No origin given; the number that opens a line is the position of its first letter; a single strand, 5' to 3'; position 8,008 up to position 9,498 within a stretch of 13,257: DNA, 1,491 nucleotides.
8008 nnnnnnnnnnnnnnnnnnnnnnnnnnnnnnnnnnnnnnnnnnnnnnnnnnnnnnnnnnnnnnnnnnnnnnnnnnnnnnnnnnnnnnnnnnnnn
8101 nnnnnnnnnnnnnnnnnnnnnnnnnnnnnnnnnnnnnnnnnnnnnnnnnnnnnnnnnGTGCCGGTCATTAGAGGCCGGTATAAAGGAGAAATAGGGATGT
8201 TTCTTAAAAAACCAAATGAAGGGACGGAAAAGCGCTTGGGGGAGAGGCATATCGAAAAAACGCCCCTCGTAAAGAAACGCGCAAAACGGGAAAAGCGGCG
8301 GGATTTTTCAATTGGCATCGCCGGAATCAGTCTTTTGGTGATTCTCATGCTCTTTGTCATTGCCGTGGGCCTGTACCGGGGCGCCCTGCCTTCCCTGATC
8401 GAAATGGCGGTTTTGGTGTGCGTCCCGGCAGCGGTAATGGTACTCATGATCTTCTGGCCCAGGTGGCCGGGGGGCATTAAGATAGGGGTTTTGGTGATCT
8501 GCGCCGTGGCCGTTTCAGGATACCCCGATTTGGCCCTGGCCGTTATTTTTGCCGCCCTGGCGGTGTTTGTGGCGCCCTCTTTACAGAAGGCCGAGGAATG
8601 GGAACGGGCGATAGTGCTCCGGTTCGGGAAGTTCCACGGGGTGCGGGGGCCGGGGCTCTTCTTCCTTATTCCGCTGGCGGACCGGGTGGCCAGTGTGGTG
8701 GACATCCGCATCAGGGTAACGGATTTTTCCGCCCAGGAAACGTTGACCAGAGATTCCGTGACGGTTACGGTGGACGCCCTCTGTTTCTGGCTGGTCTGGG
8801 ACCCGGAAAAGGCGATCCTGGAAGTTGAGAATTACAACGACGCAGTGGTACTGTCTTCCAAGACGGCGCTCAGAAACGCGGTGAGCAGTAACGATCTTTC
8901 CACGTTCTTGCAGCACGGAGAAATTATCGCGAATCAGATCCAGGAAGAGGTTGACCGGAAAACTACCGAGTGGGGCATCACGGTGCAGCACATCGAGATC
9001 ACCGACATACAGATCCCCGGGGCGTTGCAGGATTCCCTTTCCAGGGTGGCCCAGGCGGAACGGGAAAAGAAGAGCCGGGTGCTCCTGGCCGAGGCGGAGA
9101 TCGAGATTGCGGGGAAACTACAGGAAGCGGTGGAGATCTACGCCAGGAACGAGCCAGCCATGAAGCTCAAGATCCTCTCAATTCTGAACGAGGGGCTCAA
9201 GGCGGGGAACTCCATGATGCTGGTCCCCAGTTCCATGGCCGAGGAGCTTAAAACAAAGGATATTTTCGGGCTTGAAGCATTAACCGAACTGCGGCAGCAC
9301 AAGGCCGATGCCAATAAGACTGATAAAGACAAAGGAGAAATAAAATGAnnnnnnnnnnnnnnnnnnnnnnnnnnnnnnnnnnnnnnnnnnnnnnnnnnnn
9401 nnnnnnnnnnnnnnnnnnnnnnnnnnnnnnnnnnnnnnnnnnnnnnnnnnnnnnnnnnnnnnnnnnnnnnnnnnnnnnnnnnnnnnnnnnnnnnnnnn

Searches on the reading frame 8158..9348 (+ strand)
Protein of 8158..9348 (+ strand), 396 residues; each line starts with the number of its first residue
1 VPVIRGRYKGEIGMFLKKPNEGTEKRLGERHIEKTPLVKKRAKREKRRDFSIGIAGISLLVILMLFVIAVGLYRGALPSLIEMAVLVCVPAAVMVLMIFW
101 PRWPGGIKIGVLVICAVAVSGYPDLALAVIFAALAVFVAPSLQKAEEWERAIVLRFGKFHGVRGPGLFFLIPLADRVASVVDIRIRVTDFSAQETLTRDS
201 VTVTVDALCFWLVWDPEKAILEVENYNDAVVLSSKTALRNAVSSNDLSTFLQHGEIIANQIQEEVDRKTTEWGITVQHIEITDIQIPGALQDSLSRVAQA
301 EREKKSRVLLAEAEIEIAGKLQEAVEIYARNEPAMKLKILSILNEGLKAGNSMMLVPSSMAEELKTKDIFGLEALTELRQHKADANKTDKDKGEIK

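Call 6: search_protein_families(library=pfam, proteins=[window:8158-9348:+])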
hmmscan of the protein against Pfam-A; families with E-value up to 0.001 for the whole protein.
window:8158-9348:+ (396 aa): 1 family
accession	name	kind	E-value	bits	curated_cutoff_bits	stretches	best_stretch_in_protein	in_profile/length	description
PF01145.31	Band_7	-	4.9e-36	124.9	23.6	1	144-314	2-175/176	SPFH domain / Band 7 family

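Call 29: search_protein_families(library=ncbifam, proteins=[window:8197-9348:+], max_evalue=0.001)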
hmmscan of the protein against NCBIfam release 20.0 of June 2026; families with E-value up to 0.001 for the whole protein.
window:8197-9348:+ (383 aa): 4 families
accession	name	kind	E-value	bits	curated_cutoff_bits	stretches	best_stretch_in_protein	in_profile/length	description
TIGR01933.1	hflK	equivalog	1.2e-18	67.5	159.4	1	133-302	5-174/261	FtsH protease activity modulator HflK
NF008181.0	PRK10930.1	equivalog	6.3e-11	41.7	660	1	117-299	85-269/419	FtsH protease activity modulator HflK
TIGR01932.1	hflC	equivalog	6.1e-10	38.4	134.4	1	124-235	15-137/318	protease modulator HflC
NF008259.0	PRK11029.1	equivalog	4.9e-06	25.8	427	1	115-202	6-99/334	protease modulator HflC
